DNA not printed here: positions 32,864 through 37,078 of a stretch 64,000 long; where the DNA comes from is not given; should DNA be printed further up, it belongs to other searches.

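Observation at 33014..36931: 1305-aa helicase-PLD nuclease-zinc ribbon fusion: candidate single-gene anti-phage defence system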

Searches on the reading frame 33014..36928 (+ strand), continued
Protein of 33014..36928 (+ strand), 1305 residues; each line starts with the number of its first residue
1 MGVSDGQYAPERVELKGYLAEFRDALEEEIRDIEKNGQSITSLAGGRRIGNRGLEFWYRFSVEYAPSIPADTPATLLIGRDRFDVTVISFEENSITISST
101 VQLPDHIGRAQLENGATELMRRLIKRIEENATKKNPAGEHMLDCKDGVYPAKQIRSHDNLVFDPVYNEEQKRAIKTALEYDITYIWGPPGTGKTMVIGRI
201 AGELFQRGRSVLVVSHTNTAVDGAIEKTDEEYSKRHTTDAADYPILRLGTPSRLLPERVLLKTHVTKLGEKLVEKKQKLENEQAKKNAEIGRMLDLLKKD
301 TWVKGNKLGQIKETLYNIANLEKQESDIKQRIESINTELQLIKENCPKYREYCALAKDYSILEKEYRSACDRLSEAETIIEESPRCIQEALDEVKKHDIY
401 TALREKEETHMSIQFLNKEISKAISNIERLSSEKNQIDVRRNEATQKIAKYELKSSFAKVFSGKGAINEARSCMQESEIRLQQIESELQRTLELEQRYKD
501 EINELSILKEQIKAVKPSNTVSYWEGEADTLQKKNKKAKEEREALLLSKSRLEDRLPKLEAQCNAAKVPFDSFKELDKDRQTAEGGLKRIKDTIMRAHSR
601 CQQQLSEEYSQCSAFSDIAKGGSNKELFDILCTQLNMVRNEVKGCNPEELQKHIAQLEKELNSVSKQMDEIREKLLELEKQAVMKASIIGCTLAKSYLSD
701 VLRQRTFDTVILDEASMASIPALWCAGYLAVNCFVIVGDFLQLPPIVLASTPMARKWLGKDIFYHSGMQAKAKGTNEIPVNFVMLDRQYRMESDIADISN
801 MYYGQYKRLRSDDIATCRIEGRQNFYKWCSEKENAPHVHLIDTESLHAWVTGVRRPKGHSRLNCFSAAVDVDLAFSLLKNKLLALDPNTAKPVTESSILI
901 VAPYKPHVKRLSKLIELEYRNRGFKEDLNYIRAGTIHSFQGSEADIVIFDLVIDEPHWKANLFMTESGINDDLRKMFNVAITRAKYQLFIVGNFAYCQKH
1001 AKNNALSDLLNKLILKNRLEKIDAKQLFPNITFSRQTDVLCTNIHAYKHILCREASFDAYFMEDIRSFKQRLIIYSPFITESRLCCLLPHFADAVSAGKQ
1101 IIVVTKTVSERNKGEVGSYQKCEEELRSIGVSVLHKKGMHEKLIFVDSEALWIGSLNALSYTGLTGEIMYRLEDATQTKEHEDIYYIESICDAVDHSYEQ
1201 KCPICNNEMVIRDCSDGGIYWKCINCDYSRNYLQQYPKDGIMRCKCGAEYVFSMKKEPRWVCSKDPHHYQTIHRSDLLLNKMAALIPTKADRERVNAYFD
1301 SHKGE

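Call 30: find_related_loci(query=A1, collection=genome_contigs, flank=10000)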
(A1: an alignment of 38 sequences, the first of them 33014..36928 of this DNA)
Query A1 (1305 aa) in genome_contigs; peptide patterns used: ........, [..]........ (x = any residue, [..] = any of these).
230 stretches matched a pattern; 222 encode a relative of the query (tblastn E <= 1e-3); the best 80 are kept; 79 distinct loci.
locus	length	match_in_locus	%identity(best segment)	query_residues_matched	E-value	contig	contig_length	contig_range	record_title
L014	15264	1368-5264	56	1-1299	0e+0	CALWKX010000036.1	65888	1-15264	MAG: uncultured Lachnospiraceae bacterium isolate E07__bin56 genome assembly, contig: E07__k127_571836, whole genome sho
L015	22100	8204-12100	57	1-1299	0e+0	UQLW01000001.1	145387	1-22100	uncultured Clostridiales bacterium isolate UMGS416 genome assembly, contig: NODE_79_length_145387_cov_4.995328, whole ge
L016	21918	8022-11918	56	1-1299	0e+0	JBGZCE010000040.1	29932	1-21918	MAG: Filifactoraceae bacterium isolate D-60_MAG_55 D-60__34088, whole genome shotgun sequence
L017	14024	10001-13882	56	12-1305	0e+0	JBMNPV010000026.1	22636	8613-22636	MAG: Oscillospiraceae bacterium isolate SBF912SR2HQ0065 scaffold_9510_c1, whole genome shotgun sequence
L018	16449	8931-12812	55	12-1305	0e+0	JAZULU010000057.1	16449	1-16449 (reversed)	MAG: Clostridia bacterium isolate T1900044904_TS20190370.MAGScoT_cleanbin_000013 SGB_3303_k141_1198342, whole genome sho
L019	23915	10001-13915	53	1-1305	0e+0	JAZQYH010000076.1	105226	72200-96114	MAG: Oscillospiraceae bacterium isolate T1900045161_TC20190155.MAGScoT_cleanbin_000005 SGB_5058_k141_310088, whole genom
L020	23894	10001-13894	49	1-1303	0e+0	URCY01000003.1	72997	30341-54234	uncultured Clostridiales bacterium isolate UMGS883 genome assembly, contig: NODE_55_length_72997_cov_19.325971, whole ge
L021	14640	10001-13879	44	10-1300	0e+0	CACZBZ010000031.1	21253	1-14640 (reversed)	MAG: uncultured Lachnospiraceae bacterium isolate RUG12483 genome assembly, contig: RUG12483_asm_31, whole genome shotgu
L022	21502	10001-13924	40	3-1304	0e+0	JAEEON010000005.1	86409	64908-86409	MAG: Bacteroidales bacterium isolate Tb.RUG.288 NODE_382438_length_86409_cov_2.936313, whole genome shotgun sequence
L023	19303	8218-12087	40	8-1287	0e+0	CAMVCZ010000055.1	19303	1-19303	MAG TPA_asm: uncultured Bacteroidales bacterium isolate SRR8387714_bin.55_metaWRAP_v1.3_MAG genome assembly, contig: ERZ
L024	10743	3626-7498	40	8-1287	0e+0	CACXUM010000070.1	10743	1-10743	MAG: uncultured Bacteroidia bacterium isolate RUG11609 genome assembly, contig: RUG11609_asm_70, whole genome shotgun se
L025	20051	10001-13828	41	31-1300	0e+0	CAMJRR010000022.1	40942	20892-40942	MAG: uncultured Bacteroidales bacterium isolate SRR12081298_bin.67_metaWRAP_v1.3_MAG genome assembly, contig: ERZ1228977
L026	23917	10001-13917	52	6-1305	0e+0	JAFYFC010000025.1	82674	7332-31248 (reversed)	MAG: Clostridia bacterium isolate RGIG7033 Sheep_Rumen.Co__c2588221, whole genome shotgun sequence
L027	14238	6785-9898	50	7-1052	0e+0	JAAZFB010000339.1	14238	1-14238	MAG: Clostridiaceae bacterium isolate AS10tlH2TH_150 235550_AS10, whole genome shotgun sequence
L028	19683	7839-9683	46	1-615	8e-155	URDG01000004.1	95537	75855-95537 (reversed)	uncultured Clostridiales bacterium isolate UMGS887 genome assembly, contig: NODE_88_length_95537_cov_6.649630, whole gen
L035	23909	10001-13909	41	9-1305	0e+0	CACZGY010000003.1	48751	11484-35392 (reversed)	MAG: uncultured Clostridiales bacterium isolate RUG12610 genome assembly, contig: RUG12610_asm_3, whole genome shotgun s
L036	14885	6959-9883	28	21-1231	8e-62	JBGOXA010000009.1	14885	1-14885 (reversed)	MAG: Dehalococcoidia bacterium isolate OBJ_0618_130150_78 k141_7592590_length_14885_cov_11.4574, whole genome shotgun se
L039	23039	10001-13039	29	22-1276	3e-61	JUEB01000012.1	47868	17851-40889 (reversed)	MAG: Peptococcaceae bacterium BICA1-7 BICA1a_1092846, whole genome shotgun sequence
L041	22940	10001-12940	27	7-1226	2e-60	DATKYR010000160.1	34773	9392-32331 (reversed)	MAG TPA_asm: Sedimentisphaerales bacterium isolate SMAG_U14224 k141_3465935, whole genome shotgun sequence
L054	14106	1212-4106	27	24-1234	8e-53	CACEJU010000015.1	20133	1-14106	uncultured SAR86 cluster bacterium isolate AG-390-P05 genome assembly, contig: AG-390-P05_NODE_15, whole genome shotgun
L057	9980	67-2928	26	84-1267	1e-50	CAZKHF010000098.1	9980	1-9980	MAG TPA_asm: uncultured Bradyrhizobium sp. isolate binchicken_co3_121 genome assembly, contig: NODE_22118_length_9980_co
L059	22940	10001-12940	27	16-1224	4e-50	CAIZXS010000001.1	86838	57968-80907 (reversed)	uncultured bacterium isolate Loc080925-6m_bin-1411 genome assembly, contig: bin-1411:01/26, whole genome shotgun sequenc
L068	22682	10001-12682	27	19-1163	7e-41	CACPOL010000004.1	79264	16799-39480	MAG: uncultured Pelagibacteraceae bacterium isolate AG-447-J03 genome assembly, contig: AG-447-J03_NODE_4, whole genome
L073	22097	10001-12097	26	11-1153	2e-39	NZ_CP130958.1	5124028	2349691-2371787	Priestia megaterium strain BS2-10 chromosome, complete genome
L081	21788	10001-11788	32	8-1013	1e-37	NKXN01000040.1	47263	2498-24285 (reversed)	Bacillaceae bacterium SAS-127 SAS-12_7_40, whole genome shotgun sequence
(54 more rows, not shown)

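Call 31: find_encoding_contigs(protein=P0006, flank=10000, max_places=2)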
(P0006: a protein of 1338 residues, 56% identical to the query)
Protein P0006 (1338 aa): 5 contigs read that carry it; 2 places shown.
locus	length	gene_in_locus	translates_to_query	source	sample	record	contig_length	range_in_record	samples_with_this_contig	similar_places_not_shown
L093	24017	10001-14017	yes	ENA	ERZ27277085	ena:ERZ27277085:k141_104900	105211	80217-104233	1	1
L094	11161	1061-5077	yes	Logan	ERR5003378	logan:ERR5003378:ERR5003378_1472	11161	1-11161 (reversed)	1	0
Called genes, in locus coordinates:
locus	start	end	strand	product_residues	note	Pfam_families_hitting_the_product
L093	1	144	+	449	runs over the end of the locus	PF02878:PGM_PMM_I, PF02879:PGM_PMM_II, PF02880:PGM_PMM_III, PF00408:PGM_PMM_IV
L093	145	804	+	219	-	PF00132:Hexapep (faint), PF25084:LbH_EIF2B, PF25087:GMPPB_C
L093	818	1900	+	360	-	PF10974:DUF2804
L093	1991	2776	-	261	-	-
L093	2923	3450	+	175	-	PF14277:DUF4364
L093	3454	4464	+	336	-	PF03590:AsnA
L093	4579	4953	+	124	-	PF00392:GntR, PF13730:HTH_36 (weak)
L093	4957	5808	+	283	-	PF00005:ABC_tran, PF13304:AAA_21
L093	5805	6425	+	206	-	PF13346:ABC2_membrane_5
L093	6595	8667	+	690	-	-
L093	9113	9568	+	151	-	-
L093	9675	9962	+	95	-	-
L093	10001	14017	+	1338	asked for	PF04851:ResIII (weak), PF13086:AAA_11, PF13604:AAA_30 (faint), PF01443:Viral_helicase1 (faint), PF13245:AAA_19 (weak), PF13087:AAA_12, PF13538:UvrD_C_2 (weak), PF13091:PLDc_2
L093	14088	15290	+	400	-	-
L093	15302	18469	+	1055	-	PF14903:WG_beta_rep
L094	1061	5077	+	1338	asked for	PF04851:ResIII (weak), PF13086:AAA_11, PF13604:AAA_30 (faint), PF01443:Viral_helicase1 (faint), PF13245:AAA_19 (weak), PF13087:AAA_12, PF13538:UvrD_C_2 (weak), PF13091:PLDc_2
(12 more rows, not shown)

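Call 32: find_encoding_contigs(protein=P0108, flank=10000, max_places=2)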
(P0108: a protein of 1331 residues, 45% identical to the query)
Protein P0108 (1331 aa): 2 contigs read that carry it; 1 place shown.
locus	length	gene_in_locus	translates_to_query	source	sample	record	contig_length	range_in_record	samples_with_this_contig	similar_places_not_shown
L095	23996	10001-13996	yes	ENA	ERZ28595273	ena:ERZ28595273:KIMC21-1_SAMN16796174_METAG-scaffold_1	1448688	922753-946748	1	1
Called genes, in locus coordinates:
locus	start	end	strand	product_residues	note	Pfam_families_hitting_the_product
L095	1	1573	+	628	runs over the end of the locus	PF01555:N6_N4_Mtase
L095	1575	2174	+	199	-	-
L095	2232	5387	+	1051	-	PF00270:DEAD (weak), PF04851:ResIII, PF19778:RE_endonuc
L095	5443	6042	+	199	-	PF18736:pEK499_p136 (weak)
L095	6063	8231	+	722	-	PF28527:DUF8425, PF28530:DUF8426, PF07728:AAA_5, PF28529:McrB_lid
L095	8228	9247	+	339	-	PF10117:McrBC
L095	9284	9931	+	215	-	-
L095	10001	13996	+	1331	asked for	PF04851:ResIII (weak), PF13086:AAA_11, PF13604:AAA_30 (weak), PF13245:AAA_19 (weak), PF13086:AAA_11, PF13087:AAA_12, PF13538:UvrD_C_2 (faint), PF13091:PLDc_2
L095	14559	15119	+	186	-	PF04542:Sigma70_r2 (weak), PF07638:Sigma70_ECF (weak), PF08281:Sigma70_r4_2, PF04545:Sigma70_r4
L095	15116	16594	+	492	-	-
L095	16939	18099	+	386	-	PF16738:CBM26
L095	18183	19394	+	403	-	PF01547:SBP_bac_1, PF13416:SBP_bac_8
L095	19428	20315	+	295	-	PF00528:BPD_transp_1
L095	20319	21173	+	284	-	PF00528:BPD_transp_1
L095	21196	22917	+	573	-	PF02903:Alpha-amylase_N, PF00128:Alpha-amylase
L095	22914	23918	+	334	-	PF00356:LacI, PF00532:Peripla_BP_1, PF13407:Peripla_BP_4, PF13377:Peripla_BP_3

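Call 33: find_encoding_contigs(protein=P0007, flank=10000, max_places=4)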
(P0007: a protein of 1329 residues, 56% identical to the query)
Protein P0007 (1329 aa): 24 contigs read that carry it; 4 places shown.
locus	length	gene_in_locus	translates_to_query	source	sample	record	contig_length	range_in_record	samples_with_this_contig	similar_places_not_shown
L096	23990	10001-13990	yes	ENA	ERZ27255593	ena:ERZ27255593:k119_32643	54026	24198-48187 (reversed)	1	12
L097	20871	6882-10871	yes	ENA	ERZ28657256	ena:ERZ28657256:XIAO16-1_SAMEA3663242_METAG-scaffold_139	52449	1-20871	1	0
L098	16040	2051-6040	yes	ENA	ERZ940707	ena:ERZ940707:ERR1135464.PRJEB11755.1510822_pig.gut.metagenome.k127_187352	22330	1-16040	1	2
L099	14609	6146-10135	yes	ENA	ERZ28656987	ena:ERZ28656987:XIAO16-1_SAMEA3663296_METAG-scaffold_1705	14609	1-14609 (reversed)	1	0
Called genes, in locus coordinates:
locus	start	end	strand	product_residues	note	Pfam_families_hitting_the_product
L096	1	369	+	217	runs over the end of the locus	PF00702:Hydrolase, PF12710:HAD, PF13419:HAD_2, PF13242:Hydrolase_like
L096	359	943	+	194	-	PF12917:YfbR-like, PF13023:HD_3, PF01966:HD (weak)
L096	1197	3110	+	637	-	PF00795:CN_hydrolase, PF02540:NAD_synthase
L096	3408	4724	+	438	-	-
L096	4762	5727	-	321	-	-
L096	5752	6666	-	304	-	PF05569:Peptidase_M56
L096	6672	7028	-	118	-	PF01978:TrmB (faint), PF03965:Penicillinase_R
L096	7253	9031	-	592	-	PF00005:ABC_tran, PF02463:SMC_N (faint), PF03308:MeaB (faint), PF13555:AAA_29 (faint), PF00006:ATP-synt_ab (faint), PF12848:ABC_tran_Xtn, PF00005:ABC_tran, PF16326:ABC_tran_CTD, +2 more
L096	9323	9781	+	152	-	PF00011:HSP20, PF17886:ArsA_HSP20 (weak)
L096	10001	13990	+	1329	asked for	PF00004:AAA (faint), PF13086:AAA_11, PF13604:AAA_30 (faint), PF01443:Viral_helicase1 (faint), PF13245:AAA_19 (weak), PF13086:AAA_11, PF13087:AAA_12, PF13091:PLDc_2, +2 more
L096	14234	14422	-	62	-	-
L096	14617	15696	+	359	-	PF00892:EamA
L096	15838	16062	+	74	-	-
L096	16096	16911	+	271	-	PF00588:SpoU_methylase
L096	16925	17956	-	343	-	PF27117:FliB_C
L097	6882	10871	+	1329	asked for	PF00004:AAA (faint), PF13086:AAA_11, PF13604:AAA_30 (faint), PF01443:Viral_helicase1 (faint), PF13245:AAA_19 (weak), PF13086:AAA_11, PF13087:AAA_12, PF13091:PLDc_2, +2 more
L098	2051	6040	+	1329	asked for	PF00004:AAA (faint), PF13086:AAA_11, PF13604:AAA_30 (faint), PF01443:Viral_helicase1 (faint), PF13245:AAA_19 (weak), PF13086:AAA_11, PF13087:AAA_12, PF13091:PLDc_2, +2 more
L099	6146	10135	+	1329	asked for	PF00004:AAA (faint), PF13086:AAA_11, PF13604:AAA_30 (faint), PF01443:Viral_helicase1 (faint), PF13245:AAA_19 (weak), PF13086:AAA_11, PF13087:AAA_12, PF13091:PLDc_2, +2 more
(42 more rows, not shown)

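Call 34: find_encoding_contigs(protein=P0001, flank=10000, max_places=4)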
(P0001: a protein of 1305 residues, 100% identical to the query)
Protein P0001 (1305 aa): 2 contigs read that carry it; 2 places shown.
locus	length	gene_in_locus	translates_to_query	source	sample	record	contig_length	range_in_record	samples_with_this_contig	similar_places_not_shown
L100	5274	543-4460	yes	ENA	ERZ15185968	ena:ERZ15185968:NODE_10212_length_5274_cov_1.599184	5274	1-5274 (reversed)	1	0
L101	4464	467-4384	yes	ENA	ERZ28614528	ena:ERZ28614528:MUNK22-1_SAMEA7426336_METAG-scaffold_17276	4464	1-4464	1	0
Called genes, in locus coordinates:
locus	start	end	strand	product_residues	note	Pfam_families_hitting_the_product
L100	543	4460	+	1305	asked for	PF13086:AAA_11, PF13245:AAA_19 (weak), PF13604:AAA_30 (faint), PF13086:AAA_11, PF13087:AAA_12, PF13091:PLDc_2 (faint), PF13538:UvrD_C_2 (faint)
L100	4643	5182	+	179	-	PF12844:HTH_19, PF13443:HTH_26 (weak), PF13560:HTH_31, PF13744:HTH_37 (weak), PF01381:HTH_3, PF02311:AraC_binding, PF07883:Cupin_2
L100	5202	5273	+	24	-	?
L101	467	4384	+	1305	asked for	PF13086:AAA_11, PF13245:AAA_19 (weak), PF13604:AAA_30 (faint), PF13086:AAA_11, PF13087:AAA_12, PF13091:PLDc_2 (faint), PF13538:UvrD_C_2 (faint)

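Call 35: find_encoding_contigs(protein=P0087, flank=10000, max_places=2)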
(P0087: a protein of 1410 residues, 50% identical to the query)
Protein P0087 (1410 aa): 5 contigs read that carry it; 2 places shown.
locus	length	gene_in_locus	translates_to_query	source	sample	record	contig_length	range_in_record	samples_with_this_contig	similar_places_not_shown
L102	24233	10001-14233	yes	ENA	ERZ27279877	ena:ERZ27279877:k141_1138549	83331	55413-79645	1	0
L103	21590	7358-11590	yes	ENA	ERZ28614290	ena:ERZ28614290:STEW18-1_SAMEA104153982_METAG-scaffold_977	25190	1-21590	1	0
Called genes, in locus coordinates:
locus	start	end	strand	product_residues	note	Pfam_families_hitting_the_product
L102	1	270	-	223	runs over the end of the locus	PF02508:Rnf-Nqr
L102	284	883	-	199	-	PF04205:FMN_bind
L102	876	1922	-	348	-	PF03116:NQR2_RnfD_RnfE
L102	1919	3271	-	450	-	PF13375:RnfC_N, PF01512:Complex1_51K, PF10531:SLBB, PF13534:Fer4_17 (faint), PF12838:Fer4_7 (weak), PF13183:Fer4_8 (faint), PF13237:Fer4_10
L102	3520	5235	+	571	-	PF22666:Glyco_hydro_2_N2 (weak), PF02837:Glyco_hydro_2_N, PF00703:Glyco_hydro_2 (weak), PF02836:Glyco_hydro_2_C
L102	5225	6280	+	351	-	PF01757:Acyl_transf_3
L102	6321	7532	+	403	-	PF02698:DUF218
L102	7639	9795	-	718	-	PF00239:Resolvase, PF07508:Recombinase, PF13408:Zn_ribbon_recom, PF15714:SpoVT_C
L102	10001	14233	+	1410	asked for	PF13086:AAA_11, PF13245:AAA_19, PF13604:AAA_30 (weak), PF01443:Viral_helicase1 (faint), PF13401:AAA_22 (faint), PF13086:AAA_11, PF13087:AAA_12, PF13091:PLDc_2 (faint), +1 more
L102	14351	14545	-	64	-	-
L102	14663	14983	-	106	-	-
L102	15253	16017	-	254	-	-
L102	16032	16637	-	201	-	PF00717:Peptidase_S24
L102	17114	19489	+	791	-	PF04313:HSDR_N (faint), PF00270:DEAD, PF04851:ResIII, PF18766:SWI2_SNF2, PF08463:EcoEI_R_C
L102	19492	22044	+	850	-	PF03235:GmrSD_N, PF07510:GmrSD_C, PF14088:DUF4268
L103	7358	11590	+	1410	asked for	PF13086:AAA_11, PF13245:AAA_19, PF13604:AAA_30 (weak), PF01443:Viral_helicase1 (faint), PF13401:AAA_22 (faint), PF13086:AAA_11, PF13087:AAA_12, PF13091:PLDc_2 (faint), +1 more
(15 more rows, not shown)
